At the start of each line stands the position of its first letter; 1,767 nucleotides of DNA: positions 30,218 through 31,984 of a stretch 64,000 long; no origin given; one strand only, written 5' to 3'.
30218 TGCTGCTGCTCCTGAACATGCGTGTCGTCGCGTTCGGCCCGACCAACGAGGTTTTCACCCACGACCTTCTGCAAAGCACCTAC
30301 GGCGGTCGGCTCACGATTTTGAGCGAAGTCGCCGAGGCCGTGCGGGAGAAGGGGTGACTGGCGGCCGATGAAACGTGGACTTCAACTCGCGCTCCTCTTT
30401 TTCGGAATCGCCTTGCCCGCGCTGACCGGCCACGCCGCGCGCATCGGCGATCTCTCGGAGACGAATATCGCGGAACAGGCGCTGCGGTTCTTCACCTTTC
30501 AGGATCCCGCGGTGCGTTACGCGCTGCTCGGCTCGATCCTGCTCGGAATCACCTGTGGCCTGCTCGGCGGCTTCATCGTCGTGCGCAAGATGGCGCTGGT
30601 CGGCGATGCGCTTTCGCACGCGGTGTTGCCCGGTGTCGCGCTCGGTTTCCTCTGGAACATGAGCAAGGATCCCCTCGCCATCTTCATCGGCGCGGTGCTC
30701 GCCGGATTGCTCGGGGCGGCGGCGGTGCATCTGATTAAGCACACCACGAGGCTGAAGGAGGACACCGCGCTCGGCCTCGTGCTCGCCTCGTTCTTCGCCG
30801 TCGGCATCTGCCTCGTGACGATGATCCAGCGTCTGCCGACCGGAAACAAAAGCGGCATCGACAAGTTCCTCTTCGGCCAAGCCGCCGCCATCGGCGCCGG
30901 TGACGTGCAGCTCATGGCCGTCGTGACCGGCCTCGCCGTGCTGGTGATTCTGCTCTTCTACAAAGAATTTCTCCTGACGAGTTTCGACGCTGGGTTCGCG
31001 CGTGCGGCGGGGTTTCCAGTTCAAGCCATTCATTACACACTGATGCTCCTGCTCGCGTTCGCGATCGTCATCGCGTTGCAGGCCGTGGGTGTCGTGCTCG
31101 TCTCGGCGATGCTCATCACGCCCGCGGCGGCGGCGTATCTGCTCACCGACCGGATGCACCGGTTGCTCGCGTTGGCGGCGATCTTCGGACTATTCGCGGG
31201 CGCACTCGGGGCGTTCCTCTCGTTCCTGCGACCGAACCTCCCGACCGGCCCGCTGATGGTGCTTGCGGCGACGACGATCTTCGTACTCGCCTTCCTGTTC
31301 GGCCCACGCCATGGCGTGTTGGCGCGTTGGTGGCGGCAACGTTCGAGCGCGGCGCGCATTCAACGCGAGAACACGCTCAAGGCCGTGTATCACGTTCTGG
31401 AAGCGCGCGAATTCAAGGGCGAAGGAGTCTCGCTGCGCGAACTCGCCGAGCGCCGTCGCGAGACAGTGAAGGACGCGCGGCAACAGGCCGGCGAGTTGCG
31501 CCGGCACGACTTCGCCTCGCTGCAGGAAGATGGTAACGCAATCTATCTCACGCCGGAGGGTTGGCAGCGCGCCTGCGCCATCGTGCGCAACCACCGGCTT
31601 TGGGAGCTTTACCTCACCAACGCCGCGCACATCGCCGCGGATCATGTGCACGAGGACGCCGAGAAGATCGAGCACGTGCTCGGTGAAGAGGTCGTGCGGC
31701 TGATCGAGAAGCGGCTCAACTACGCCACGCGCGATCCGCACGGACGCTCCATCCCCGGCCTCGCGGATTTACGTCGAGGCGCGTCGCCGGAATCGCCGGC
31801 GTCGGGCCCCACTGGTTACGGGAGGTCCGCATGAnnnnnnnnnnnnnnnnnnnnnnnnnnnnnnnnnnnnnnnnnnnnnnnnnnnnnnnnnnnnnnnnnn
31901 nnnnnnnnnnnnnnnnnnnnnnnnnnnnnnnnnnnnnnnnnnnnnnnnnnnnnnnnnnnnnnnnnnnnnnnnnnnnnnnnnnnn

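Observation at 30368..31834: ABC permease fused to a full DtxR-like repressor: a YtgC-YtgR-type membrane-tethered metalloregulator outside Chlamydiae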

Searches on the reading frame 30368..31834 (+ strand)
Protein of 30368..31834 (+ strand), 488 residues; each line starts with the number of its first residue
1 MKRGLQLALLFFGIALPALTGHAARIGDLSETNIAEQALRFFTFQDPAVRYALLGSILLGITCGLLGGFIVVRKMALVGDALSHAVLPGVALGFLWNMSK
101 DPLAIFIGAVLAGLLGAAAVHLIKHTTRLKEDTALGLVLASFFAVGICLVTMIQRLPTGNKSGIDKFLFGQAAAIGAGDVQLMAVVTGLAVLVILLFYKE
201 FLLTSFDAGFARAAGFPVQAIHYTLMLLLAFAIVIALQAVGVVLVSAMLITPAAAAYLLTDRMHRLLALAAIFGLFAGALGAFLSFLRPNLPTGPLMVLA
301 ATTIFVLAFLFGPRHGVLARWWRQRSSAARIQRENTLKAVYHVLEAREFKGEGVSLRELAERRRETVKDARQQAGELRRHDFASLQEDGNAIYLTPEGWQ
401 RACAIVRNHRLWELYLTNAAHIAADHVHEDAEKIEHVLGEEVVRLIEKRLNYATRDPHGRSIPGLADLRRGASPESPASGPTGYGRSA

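Call 3: search_protein_families(library=pfam, proteins=[window:30368-31834:+], max_evalue=0.01)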
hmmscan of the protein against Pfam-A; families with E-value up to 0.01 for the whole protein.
window:30368-31834:+ (488 aa): 3 families
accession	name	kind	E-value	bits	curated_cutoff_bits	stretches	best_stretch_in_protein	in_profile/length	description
PF00950.22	ABC-3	-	1.5e-73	248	20.1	1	47-311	3-257/258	ABC 3 transport family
PF02742.21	Fe_dep_repr_C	-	7.7e-22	77.5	27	1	395-463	1-69/70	Iron dependent repressor, metal binding and dimerisation domain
PF01032.23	FecCD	-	1.4e-05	24.7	26.5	1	89-307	90-307/311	FecCD transport family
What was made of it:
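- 30506..31300 (+): ABC-3 permease domain (res 47-311; YtgC/TroC equivalent). PF00950, E 1.5e-73 (call 3).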

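Call 4: search_protein_families(library=ncbifam, proteins=[window:30368-31834:+], max_evalue=0.01)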
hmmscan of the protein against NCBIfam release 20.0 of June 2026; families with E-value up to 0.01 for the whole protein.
window:30368-31834:+ (488 aa): 8 families
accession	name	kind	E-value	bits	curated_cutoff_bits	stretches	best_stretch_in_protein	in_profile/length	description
NF040927.1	ABC_perm_SloB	subfamily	1.2e-60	205.6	460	1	49-317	12-269/271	metal ABC transporter permease subunit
TIGR03770.1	anch_rpt_perm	equivalog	1.1e-49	169.6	296.8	1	51-311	19-269/270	anchored repeat-type ABC transporter permease subunit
NF040871.1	AztB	equivalog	5.8e-48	163.8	280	1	48-300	11-253/254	zinc ABC transporter permease AztB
NF007089.0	PRK09543.1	equivalog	2e-27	96.4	284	1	53-309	9-255/261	zinc ABC transporter permease subunit ZnuB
NF053665.1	TransRegDtxRActin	equivalog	1.9e-13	50.4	290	1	352-471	21-141/233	iron-dependent transcriptional repressor DtxR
NF047407.1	TransRegMntRTherm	equivalog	9.6e-13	48.3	350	1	334-468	11-145/227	manganese-dependent transcriptional regulator MntR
NF008273.0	PRK11050.1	equivalog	0.00081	19.1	153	1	391-450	91-149/156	manganese-binding transcriptional regulator MntR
NF003025.0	PRK03902.1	equivalog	0.0021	18.1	138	1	389-457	57-124/142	transcriptional regulator MntR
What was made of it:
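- Checked: NCBIfam DtxR and MntR whole-protein models align res 334/352-471 to their positions 11/21-145 (call 4).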

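Call 8: find_homologous_proteins(query=window:30368-31834:+, max_evalue=1e-10)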
Query window:30368-31834:+ (488 aa): 3841 proteins with E <= 1e-10 among 8000 candidates; the best 120 are listed.
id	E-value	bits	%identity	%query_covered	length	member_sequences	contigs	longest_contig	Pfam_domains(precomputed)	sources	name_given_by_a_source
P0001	0.0e+0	1054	100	100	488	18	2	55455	PF01032.24,PF02742.22,PF00950.23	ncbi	-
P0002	8.8e-281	950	92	96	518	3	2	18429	PF01032.24,PF02742.22,PF00950.23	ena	-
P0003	1.3e-278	942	89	100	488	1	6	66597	PF01032.24,PF02742.22,PF00950.23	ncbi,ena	-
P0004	1.1e-276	936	90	97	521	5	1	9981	PF01032.24,PF02742.22,PF00950.23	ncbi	-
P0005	3.7e-275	931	86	100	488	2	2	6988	PF01032.24,PF02742.22,PF00950.23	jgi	jgi:manganese/zinc/iron transport system permease protein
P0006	6.0e-270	914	87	97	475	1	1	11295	PF01032.24,PF02742.22,PF00950.23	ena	-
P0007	1.7e-247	840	81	95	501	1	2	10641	PF02742.22,PF00950.23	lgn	-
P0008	8.7e-247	838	82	95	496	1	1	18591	PF02742.22,PF00950.23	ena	-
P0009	1.9e-246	836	81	95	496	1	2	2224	PF01032.24,PF02742.22,PF00950.23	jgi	-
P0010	2.1e-246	836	81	98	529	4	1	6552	PF01032.24,PF02742.22,PF00950.23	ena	-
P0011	6.5e-246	835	81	96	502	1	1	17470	PF01032.24,PF02742.22,PF00950.23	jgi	jgi:ABC-type Mn2+/Zn2+ transport system permease subunit/Mn-dependent DtxR family transcriptional re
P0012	3.0e-245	832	80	96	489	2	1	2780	PF01032.24,PF02742.22,PF00950.23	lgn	-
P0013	4.7e-245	832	81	95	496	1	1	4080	PF02742.22,PF00950.23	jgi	jgi:ABC-type Mn2+/Zn2+ transport system permease subunit/Mn-dependent DtxR family transcriptional re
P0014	5.6e-245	832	79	95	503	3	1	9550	PF01032.24,PF02742.22,PF00950.23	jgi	-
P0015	1.9e-244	830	81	95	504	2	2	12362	PF02742.22,PF00950.23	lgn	-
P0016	4.7e-244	829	78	98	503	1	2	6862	PF02742.22,PF00950.23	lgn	-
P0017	6.1e-243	825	80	98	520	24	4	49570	PF01032.24,PF02742.22,PF00950.23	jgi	jgi:ABC-type Mn2+/Zn2+ transport system permease subunit/Mn-dependent DtxR family transcriptional re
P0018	8.0e-243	824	79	96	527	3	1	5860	PF02742.22,PF00950.23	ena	-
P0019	8.8e-243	824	81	97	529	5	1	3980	PF01032.24,PF02742.22,PF00950.23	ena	-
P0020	1.1e-242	824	77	100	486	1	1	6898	PF01032.24,PF02742.22,PF00950.23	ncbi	ncbi:MAG: metal ABC transporter permease [Verrucomicrobiota bacterium]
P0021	1.5e-242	824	78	97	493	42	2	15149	PF02742.22,PF00950.23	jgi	-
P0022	7.4e-242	821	76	99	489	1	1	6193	PF01032.24,PF02742.22,PF00950.23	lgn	-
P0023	2.1e-241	820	77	98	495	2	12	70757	PF02742.22,PF00950.23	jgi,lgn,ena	-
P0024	4.5e-240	815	78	98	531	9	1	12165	PF02742.22,PF00950.23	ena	-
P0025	5.6e-240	815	78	95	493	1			PF01032.24,PF02742.22,PF00950.23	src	-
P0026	1.2e-239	814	78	95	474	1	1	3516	PF02742.22,PF00950.23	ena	-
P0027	1.3e-239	814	78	97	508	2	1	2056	PF01032.24,PF02742.22,PF00950.23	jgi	jgi:ABC-type Mn2+/Zn2+ transport system permease subunit/Mn-dependent DtxR family transcriptional re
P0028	1.4e-239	814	78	95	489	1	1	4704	PF01032.24,PF02742.22,PF00950.23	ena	-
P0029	1.7e-239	814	78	98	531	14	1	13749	PF02742.22,PF00950.23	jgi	-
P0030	2.0e-239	813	75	99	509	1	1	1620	PF02742.22,PF00950.23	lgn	-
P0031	3.7e-239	812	79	97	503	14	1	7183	PF02742.22,PF00950.23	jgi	-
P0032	5.3e-239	812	75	99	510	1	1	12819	PF02742.22,PF00950.23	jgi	jgi:ABC-type Mn2+/Zn2+ transport system permease subunit/Mn-dependent DtxR family transcriptional re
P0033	8.5e-239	811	78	95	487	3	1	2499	PF02742.22,PF00950.23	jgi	-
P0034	9.0e-239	811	76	100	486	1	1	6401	PF01032.24,PF02742.22,PF00950.23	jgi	jgi:manganese/zinc/iron transport system permease protein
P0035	1.1e-238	811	77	96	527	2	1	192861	PF02742.22,PF00950.23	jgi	-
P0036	2.3e-238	810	78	97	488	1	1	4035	PF02742.22,PF00950.23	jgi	jgi:ABC-type Mn2+/Zn2+ transport system permease subunit/Mn-dependent DtxR family transcriptional re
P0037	4.8e-238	809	76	100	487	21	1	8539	PF02742.22,PF00950.23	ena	-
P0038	6.3e-238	808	75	100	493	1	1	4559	PF02742.22,PF00950.23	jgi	jgi:ABC-type Mn2+/Zn2+ transport system permease subunit/Mn-dependent DtxR family transcriptional re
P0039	1.5e-237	807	78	95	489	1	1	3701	PF01032.24,PF02742.22,PF00950.23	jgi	jgi:manganese/zinc/iron transport system permease protein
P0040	1.6e-237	807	77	98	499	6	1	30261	PF02742.22,PF00950.23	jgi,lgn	jgi:manganese/zinc/iron transport system permease protein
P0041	1.9e-237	807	80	96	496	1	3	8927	PF01032.24,PF02742.22,PF00950.23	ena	-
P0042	2.2e-237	807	77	96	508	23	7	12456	PF01032.24,PF02742.22,PF00950.23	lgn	-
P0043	2.6e-237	806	75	99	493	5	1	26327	PF02742.22,PF00950.23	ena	-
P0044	2.8e-237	806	76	98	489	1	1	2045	PF01032.24,PF02742.22,PF00950.23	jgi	jgi:manganese/zinc/iron transport system permease protein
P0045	2.9e-237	806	80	96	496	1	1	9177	PF01032.24,PF02742.22,PF00950.23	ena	-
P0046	3.2e-237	806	78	96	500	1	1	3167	PF02742.22,PF00950.23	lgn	-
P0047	3.8e-237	806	75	99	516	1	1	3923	PF01032.24,PF02742.22,PF00950.23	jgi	jgi:ABC-type Mn2+/Zn2+ transport system permease subunit/Mn-dependent DtxR family transcriptional re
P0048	4.2e-237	806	78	95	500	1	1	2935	PF01032.24,PF02742.22,PF00950.23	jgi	jgi:ABC-type Mn2+/Zn2+ transport system permease subunit/Mn-dependent DtxR family transcriptional re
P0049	4.6e-237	806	80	96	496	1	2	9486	PF01032.24,PF02742.22,PF00950.23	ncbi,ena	-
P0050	5.0e-237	805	76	100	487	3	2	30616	PF02742.22,PF00950.23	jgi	jgi:ABC-type Mn2+/Zn2+ transport system permease subunit/Mn-dependent DtxR family transcriptional re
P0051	6.7e-237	805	77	98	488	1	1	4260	PF01032.24,PF02742.22,PF00950.23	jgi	jgi:ABC-type Mn2+/Zn2+ transport system permease subunit/Mn-dependent DtxR family transcriptional re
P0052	8.6e-237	805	77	99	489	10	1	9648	PF01032.24,PF02742.22,PF00950.23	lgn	-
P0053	9.5e-237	804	74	100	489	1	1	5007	PF01032.24,PF02742.22,PF00950.23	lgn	-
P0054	9.9e-237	804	80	96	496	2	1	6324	PF01032.24,PF02742.22,PF00950.23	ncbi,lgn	-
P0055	1.3e-236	804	74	100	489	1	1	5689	PF01032.24,PF02742.22,PF00950.23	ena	-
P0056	1.3e-236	804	77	97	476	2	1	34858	PF01032.24,PF02742.22,PF00950.23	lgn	-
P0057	1.4e-236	804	75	99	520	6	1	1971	PF02742.22,PF00950.23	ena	-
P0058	1.5e-236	804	75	99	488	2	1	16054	PF02742.22,PF00950.23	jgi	-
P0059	1.6e-236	804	79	97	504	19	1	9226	PF01032.24,PF02742.22,PF00950.23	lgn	-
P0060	2.3e-236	803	74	99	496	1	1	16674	PF01032.24,PF02742.22,PF00950.23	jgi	-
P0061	2.4e-236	803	77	95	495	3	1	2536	PF01032.24,PF02742.22,PF00950.23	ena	-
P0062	2.6e-236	803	80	96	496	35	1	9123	PF01032.24,PF02742.22,PF00950.23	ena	-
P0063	2.6e-236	803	76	100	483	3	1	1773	PF02742.22,PF00950.23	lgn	-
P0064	3.0e-236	803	75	100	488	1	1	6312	PF02742.22,PF00950.23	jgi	jgi:ABC-type Mn2+/Zn2+ transport system permease subunit/Mn-dependent DtxR family transcriptional re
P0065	4.1e-236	802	76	97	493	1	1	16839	PF01032.24,PF02742.22,PF00950.23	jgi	jgi:manganese/zinc/iron transport system permease protein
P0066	4.3e-236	802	76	97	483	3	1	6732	PF02742.22,PF00950.23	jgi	jgi:ABC-type Mn2+/Zn2+ transport system permease subunit/Mn-dependent DtxR family transcriptional re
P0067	4.6e-236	802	76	99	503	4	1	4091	PF01032.24,PF02742.22,PF00950.23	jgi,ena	-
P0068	5.0e-236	802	77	96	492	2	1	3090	PF02742.22,PF00950.23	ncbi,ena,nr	ncbi:MAG TPA: iron chelate uptake ABC transporter family permease subunit [Verrucomicrobiae bacteriu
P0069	7.0e-236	802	77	98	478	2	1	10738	PF02742.22,PF00950.23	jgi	jgi:manganese/zinc/iron transport system permease protein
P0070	7.8e-236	801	77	95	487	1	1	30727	PF02742.22,PF00950.23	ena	-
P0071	8.0e-236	801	79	92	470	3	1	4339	PF02742.22,PF00950.23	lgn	-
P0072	8.4e-236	801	74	99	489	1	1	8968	PF02742.22,PF00950.23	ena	-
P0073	1.1e-235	801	77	97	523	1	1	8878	PF02742.22,PF00950.23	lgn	-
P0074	1.1e-235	801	77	99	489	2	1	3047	PF01032.24,PF02742.22,PF00950.23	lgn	-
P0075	1.1e-235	801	78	95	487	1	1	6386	PF02742.22,PF00950.23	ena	-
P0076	1.1e-235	801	77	95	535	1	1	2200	PF01032.24,PF02742.22,PF00950.23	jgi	-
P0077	1.3e-235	801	75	100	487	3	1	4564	PF02742.22,PF00950.23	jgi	jgi:manganese/zinc/iron transport system permease protein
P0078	1.8e-235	800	74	97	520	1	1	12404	PF01032.24,PF02742.22,PF00950.23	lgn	-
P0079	2.7e-235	800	77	95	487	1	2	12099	PF02742.22,PF00950.23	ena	-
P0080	3.0e-235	800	77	95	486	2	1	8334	PF01032.24,PF02742.22,PF00950.23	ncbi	-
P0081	3.8e-235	799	76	95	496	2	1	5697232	PF01032.24,PF02742.22,PF00950.23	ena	-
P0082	4.4e-235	799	77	95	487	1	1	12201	PF02742.22,PF00950.23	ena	-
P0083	4.6e-235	799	77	95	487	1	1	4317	PF01032.24,PF02742.22,PF00950.23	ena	-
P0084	6.7e-235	798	75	100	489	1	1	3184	PF01032.24,PF02742.22,PF00950.23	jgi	jgi:ABC-type Mn2+/Zn2+ transport system permease subunit/Mn-dependent DtxR family transcriptional re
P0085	7.6e-235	798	75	99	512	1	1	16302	PF01032.24,PF02742.22,PF00950.23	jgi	jgi:ABC-type Mn2+/Zn2+ transport system permease subunit/Mn-dependent DtxR family transcriptional re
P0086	1.2e-234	798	73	99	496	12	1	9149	PF01032.24,PF02742.22,PF00950.23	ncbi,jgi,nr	ncbi:MAG: transporter [Verrucomicrobia bacterium]|jgi:manganese/zinc/iron transport system permease 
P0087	1.5e-234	797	76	99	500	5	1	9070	PF01032.24,PF02742.22,PF00950.23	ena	-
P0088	1.6e-234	797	77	96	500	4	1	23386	PF01032.24,PF02742.22,PF00950.23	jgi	jgi:manganese/zinc/iron transport system permease protein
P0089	2.5e-234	796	74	99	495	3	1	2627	PF02742.22,PF00950.23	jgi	jgi:ABC-type Mn2+/Zn2+ transport system permease subunit/Mn-dependent DtxR family transcriptional re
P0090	3.5e-234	796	76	98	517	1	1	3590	PF02742.22,PF00950.23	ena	-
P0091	3.6e-234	796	76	97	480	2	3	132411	PF01032.24,PF02742.22,PF00950.23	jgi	jgi:manganese/zinc/iron transport system permease protein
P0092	3.7e-234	796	73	99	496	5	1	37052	PF01032.24,PF02742.22,PF00950.23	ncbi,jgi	-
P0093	3.8e-234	796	75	98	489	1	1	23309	PF01032.24,PF02742.22,PF00950.23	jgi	jgi:ABC-type Mn2+/Zn2+ transport system permease subunit/Mn-dependent DtxR family transcriptional re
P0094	4.1e-234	796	78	95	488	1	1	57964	PF01032.24,PF02742.22,PF00950.23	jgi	jgi:manganese/zinc/iron transport system permease protein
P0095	4.2e-234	796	76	95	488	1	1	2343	PF01032.24,PF02742.22,PF00950.23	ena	-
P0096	4.3e-234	796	76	95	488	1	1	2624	PF01032.24,PF02742.22,PF00950.23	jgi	jgi:ABC-type Mn2+/Zn2+ transport system permease subunit/Mn-dependent DtxR family transcriptional re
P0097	7.7e-234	795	76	99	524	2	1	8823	PF02742.22,PF00950.23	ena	-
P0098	7.9e-234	795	73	99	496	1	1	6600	PF01032.24,PF02742.22,PF00950.23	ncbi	-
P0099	8.7e-234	795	76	99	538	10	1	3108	PF01032.24,PF02742.22,PF00950.23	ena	-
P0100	1.1e-233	794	75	95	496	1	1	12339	PF01032.24,PF02742.22,PF00950.23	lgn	-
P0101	1.8e-233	794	74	98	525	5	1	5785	PF01032.24,PF02742.22,PF00950.23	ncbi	ncbi:MAG: iron chelate uptake ABC transporter family permease subunit [Verrucomicrobiota bacterium]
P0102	2.4e-233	793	75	98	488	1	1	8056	PF01032.24,PF02742.22,PF00950.23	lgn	-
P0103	2.4e-233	793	76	96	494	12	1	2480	PF02742.22,PF00950.23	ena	-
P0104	2.5e-233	793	76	97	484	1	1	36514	PF01032.24,PF02742.22,PF00950.23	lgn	-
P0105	2.6e-233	793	73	100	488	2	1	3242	PF01032.24,PF02742.22,PF00950.23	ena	-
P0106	3.0e-233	793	77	95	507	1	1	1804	PF01032.24,PF02742.22,PF00950.23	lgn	-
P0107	5.0e-233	792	75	98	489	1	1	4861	PF01032.24,PF02742.22,PF00950.23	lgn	-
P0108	8.5e-233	791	78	95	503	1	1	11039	PF02742.22,PF00950.23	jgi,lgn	-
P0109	9.2e-233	791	75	96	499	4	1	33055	PF01032.24,PF02742.22,PF00950.23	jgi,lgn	-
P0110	9.8e-233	791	77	96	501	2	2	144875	PF01032.24,PF02742.22,PF00950.23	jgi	jgi:ABC-type Mn2+/Zn2+ transport system permease subunit/Mn-dependent DtxR family transcriptional re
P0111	1.0e-232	791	77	98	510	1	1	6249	PF02742.22,PF00950.23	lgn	-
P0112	1.1e-232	791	77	95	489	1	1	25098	PF01032.24,PF02742.22,PF00950.23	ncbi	-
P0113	1.3e-232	791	75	99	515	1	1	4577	PF02742.22,PF00950.23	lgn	-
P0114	1.3e-232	791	77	95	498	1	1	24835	PF01032.24,PF02742.22,PF00950.23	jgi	-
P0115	1.4e-232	791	74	100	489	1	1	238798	PF01032.24,PF02742.22,PF00950.23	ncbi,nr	ncbi:MAG: metal ABC transporter permease [Verrucomicrobiae bacterium]|nr:metal ABC transporter perme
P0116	1.5e-232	791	75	98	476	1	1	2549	PF02742.22,PF00950.23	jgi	jgi:manganese/zinc/iron transport system permease protein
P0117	1.7e-232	790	77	95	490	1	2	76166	PF01032.24,PF02742.22,PF00950.23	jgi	jgi:ABC-type Mn2+/Zn2+ transport system permease subunit/Mn-dependent DtxR family transcriptional re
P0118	2.7e-232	790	77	95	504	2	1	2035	PF02742.22,PF00950.23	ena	-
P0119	3.4e-232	789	77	95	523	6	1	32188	PF01032.24,PF02742.22,PF00950.23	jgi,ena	-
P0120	3.7e-232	789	74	99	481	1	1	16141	PF02742.22,PF00950.23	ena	-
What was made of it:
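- The same uninterrupted architecture occurs in every one of the 120 best matches (call 8).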

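Call 15: find_related_loci(query=window:30368-31831:+, collection=genome_contigs, flank=4500)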
Query window:30368-31831:+ (488 aa) in genome_contigs; peptide patterns used: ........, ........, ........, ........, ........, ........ (x = any residue, [..] = any of these).
382 stretches matched a pattern; 291 encode a relative of the query (tblastn E <= 1e-3); the best 80 are kept; 80 distinct loci.
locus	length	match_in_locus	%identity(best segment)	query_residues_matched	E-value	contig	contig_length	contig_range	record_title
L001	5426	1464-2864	92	21-487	0e+0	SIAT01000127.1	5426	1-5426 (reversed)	MAG: Pedosphaera sp. isolate Baikal-deep-G214 BACOMB-C68705, whole genome shotgun sequence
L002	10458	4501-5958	89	1-486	0e+0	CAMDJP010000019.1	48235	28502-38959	MAG: Akkermansia muciniphila isolate TE-11nov19-118 genome assembly, contig: TE-11nov19-C723, whole genome shotgun seque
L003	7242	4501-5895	80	22-486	0e+0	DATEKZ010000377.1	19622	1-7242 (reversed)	MAG TPA_asm: Verrucomicrobiia bacterium isolate SMAG_U8903 k141_215880, whole genome shotgun sequence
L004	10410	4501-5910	80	16-486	0e+0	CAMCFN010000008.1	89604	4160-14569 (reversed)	MAG: Akkermansia muciniphila isolate MiH-22jul19-15 genome assembly, contig: MiH-22jul19-C316, whole genome shotgun sequ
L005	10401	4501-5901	80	14-488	0e+0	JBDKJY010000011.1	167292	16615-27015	MAG: Verrucomicrobiota bacterium isolate gunnisonriver_2019_sw_WHONDRS-S19S_0062_A_bin.17 scaffold_0000021, whole genome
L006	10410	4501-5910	81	18-488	0e+0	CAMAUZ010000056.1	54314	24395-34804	MAG: Akkermansia muciniphila isolate AH-24oct19-276 genome assembly, contig: AH-24oct19-C1098, whole genome shotgun sequ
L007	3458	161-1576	79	11-486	0e+0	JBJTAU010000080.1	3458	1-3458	MAG: Limisphaerales bacterium isolate samp_4332_semibin_324 samp_4332_331736, whole genome shotgun sequence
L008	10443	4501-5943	76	5-486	0e+0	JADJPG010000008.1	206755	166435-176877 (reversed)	MAG: Verrucomicrobia bacterium isolate Fred_18-Q3-R57-64_BATAC.349 tig00012947-10-2066290, whole genome shotgun sequence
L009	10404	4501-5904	77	19-486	0e+0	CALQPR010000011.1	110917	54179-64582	MAG: Pedosphaera parvula Ellin514 isolate HRS-HS6-bin-38 genome assembly, contig: HRS-HS6-C35, whole genome shotgun sequ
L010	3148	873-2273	77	20-486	0e+0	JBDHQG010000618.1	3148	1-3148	MAG: Limisphaerales bacterium isolate AS-MICRO-OLR.142 NODE_185762_length_3148_cov_3.087876, whole genome shotgun sequen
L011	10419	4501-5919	75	20-486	0e+0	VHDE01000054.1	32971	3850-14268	MAG: Verrucomicrobia bacterium isolate K_Offshore_80m_m1_157 K_Offshore_80m_m1_157_Ga0194132_10002668, whole genome shot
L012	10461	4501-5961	74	1-487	0e+0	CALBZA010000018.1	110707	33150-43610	MAG TPA_asm: uncultured Verrucomicrobia subdivision 3 bacterium isolate SRR4028131_bin.93_CONCOCT_v1.1_MAG genome assemb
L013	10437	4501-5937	75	10-487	0e+0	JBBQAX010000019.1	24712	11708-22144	MAG: Verrucomicrobiota bacterium isolate Co_metawrap_1426 Cmw_1426_k141_28123440_length_24712_cov_10.9984, whole genome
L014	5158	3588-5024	74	8-487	0e+0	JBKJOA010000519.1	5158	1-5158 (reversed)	MAG: Limisphaerales bacterium isolate ant_bin.391 k117_5659063, whole genome shotgun sequence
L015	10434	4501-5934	79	5-486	0e+0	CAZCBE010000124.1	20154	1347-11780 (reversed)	MAG TPA_asm: uncultured Klebsiella sp. isolate SRP292972_co3_125 genome assembly, contig: NODE_1407_length_20154_cov_21.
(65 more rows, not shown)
